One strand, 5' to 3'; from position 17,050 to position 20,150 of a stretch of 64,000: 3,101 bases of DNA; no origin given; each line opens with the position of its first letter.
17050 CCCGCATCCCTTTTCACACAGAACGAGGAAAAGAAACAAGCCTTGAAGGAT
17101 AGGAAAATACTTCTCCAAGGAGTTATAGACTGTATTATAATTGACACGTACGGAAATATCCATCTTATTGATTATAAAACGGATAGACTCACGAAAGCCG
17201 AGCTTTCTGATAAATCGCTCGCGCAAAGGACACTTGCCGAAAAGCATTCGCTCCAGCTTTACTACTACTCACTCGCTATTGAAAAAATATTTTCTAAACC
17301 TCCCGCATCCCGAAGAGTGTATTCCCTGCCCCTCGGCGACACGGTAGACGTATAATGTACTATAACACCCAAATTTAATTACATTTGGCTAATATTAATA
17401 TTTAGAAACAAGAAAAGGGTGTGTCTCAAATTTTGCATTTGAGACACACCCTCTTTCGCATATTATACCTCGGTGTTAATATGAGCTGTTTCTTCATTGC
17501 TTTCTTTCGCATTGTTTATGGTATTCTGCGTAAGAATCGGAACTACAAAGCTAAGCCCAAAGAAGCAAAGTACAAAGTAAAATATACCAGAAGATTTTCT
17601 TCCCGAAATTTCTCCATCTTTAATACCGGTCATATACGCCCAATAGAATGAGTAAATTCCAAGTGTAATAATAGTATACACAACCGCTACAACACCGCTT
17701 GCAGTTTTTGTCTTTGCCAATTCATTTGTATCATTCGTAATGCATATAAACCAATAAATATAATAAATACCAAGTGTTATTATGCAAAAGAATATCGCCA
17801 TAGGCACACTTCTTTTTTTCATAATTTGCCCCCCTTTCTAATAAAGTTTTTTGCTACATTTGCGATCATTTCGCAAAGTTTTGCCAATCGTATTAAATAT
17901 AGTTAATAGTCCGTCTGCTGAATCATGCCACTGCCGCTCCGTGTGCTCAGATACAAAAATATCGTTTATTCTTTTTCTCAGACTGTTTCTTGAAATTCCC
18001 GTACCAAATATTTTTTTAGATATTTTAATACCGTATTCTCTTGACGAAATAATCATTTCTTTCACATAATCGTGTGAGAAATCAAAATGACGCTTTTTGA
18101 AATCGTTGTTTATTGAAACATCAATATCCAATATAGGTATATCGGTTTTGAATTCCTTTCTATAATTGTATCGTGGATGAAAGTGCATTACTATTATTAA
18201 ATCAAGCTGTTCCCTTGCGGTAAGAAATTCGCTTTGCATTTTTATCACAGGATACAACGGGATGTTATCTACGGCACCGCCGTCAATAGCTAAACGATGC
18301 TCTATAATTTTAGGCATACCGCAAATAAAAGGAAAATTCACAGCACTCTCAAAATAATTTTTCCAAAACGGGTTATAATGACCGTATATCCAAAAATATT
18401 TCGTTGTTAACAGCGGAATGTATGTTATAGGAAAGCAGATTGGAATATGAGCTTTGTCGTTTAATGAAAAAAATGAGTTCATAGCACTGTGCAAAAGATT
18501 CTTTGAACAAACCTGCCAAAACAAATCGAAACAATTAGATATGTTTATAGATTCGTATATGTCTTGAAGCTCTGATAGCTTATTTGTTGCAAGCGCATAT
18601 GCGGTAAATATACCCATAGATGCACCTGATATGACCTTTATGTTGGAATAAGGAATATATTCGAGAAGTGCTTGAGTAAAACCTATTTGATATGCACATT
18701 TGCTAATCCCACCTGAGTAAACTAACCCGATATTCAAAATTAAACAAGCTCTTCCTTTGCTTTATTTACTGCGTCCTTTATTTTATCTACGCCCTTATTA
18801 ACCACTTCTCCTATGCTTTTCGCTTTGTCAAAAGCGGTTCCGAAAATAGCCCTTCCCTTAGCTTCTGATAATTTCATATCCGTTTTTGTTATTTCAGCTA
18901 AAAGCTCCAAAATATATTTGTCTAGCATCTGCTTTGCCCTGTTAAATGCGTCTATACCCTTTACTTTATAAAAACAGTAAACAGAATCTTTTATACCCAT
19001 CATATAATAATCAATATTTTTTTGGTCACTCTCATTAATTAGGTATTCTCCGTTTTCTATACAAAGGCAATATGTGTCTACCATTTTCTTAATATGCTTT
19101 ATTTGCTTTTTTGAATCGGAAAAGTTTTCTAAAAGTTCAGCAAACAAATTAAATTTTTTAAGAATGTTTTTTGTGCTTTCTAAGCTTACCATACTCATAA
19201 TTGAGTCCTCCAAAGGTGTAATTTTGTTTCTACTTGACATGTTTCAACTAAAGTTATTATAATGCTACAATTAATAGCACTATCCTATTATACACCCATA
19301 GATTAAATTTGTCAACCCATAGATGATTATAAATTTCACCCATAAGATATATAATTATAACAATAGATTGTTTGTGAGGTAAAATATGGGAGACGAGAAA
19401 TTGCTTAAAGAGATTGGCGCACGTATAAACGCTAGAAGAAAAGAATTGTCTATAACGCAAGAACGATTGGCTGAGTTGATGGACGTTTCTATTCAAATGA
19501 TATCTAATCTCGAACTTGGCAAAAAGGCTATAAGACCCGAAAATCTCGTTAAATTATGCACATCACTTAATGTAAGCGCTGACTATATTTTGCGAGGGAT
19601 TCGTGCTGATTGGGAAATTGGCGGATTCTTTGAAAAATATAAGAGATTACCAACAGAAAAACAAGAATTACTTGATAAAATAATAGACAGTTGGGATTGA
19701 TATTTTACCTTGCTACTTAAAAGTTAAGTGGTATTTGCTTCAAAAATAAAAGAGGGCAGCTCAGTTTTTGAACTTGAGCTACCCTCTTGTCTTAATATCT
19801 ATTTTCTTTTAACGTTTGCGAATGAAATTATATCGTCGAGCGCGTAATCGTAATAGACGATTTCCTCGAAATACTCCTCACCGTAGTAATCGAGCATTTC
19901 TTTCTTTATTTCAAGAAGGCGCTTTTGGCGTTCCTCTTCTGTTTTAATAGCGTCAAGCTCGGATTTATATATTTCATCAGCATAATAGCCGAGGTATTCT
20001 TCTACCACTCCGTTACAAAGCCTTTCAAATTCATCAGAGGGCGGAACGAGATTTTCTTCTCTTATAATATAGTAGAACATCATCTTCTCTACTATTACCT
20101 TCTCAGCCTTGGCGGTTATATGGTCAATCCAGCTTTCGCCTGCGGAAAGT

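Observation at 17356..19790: Low-GC accessory island: XRE regulator divergent from a packed operon of unknown helical protein + patatin-like phospholipase + DUF4234 membrane protein (candidate uncharacterised defence or toxin module)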

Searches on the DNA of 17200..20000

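Call 79: search_rna_families(source=window, start=17200, end=20000, threshold=evalue, max_evalue=1)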
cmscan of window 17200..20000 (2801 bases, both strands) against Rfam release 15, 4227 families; matches with E-value up to 1: 3.
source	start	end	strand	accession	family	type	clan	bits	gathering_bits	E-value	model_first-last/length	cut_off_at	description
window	18546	18759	-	RF02560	CbSR9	Gene; antisense;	-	25.7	279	0.048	1-213/213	no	Coxiella burnetii sRNA 9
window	17420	17663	-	RF03159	RAGATH-7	Gene; sRNA;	-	18.8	111.8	0.36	1-208/208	no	RAGATH-7 RNA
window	17412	17457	-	RF04133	MIR2646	Gene; miRNA;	-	18.6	245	0.53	85-172/256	no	MIR2646 microRNA precursor family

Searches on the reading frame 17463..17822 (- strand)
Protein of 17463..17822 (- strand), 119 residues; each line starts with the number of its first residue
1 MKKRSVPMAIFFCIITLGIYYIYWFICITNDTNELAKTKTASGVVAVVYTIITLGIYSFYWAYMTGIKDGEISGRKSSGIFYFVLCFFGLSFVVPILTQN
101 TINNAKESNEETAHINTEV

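Call 3: search_protein_families(library=pfam, proteins=[window:17463-17822:-], max_evalue=1)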
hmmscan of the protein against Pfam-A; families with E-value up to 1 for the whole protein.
window:17463-17822:- (119 aa): 5 families
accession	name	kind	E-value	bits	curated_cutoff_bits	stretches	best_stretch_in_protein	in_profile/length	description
PF14018.11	DUF4234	-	5.6e-23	81.3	25.3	2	4-66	1-65/70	Domain of unknown function (DUF4234)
PF13425.11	O-antigen_lig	-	0.039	13.2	31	1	7-103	60-153/462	O-antigen ligase like membrane protein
PF08395.17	7tm_7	-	0.049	13.4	26.6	1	49-118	248-308/370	7tm Chemosensory receptor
PF06291.16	Lambda_Bor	-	0.56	10.8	25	0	34-58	43-67/75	Bor protein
PF01529.25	DHHC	-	0.84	10.1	28.7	0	39-107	80-123/133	DHHC palmitoyltransferase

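Call 4: search_protein_families(library=padloc, proteins=[window:17463-17822:-], max_evalue=1)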
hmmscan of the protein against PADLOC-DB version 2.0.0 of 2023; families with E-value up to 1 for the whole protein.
window:17463-17822:- (119 aa): 0 families

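Call 5: search_protein_families(library=ncbifam, proteins=[window:17463-17822:-], max_evalue=1)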
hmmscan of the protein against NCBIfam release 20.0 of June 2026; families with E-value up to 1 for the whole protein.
window:17463-17822:- (119 aa): 4 families
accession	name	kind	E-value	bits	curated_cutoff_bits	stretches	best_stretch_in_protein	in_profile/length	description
NF006749.0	PRK09272.1-2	subfamily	0.0076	16.4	119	1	34-102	20-85/116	hypothetical protein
NF045937.1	MSC_0624_12TM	equivalog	0.012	14.2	70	1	10-106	250-341/445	MSC_0624 family F1-like ATPase-associated membrane protein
TIGR01495.1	ETRAMP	paralog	0.046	13.7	32.75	1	78-108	4-34/85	ETRAMP family protein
NF046000.1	MAG1210_fam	subfamily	0.76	8.3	275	0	6-84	67-111/550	MAG1210 family protein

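Call 8: search_protein_families(library=phrogs, proteins=[window:17463-17822:-], max_evalue=0.1)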
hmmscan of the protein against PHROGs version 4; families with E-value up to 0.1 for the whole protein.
window:17463-17822:- (119 aa): 4 families
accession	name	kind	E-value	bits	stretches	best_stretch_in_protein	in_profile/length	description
phrog_34413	-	unknown function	0.0031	18.5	1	29-65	32-68/91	-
phrog_14690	-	other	0.0099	16.9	1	27-115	6-100/122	cAMP-dependent Kef-type K+ transporter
phrog_21155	-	unknown function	0.032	15.4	1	2-25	21-44/53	-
phrog_32725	-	unknown function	0.034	15.3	0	10-37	60-87/106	-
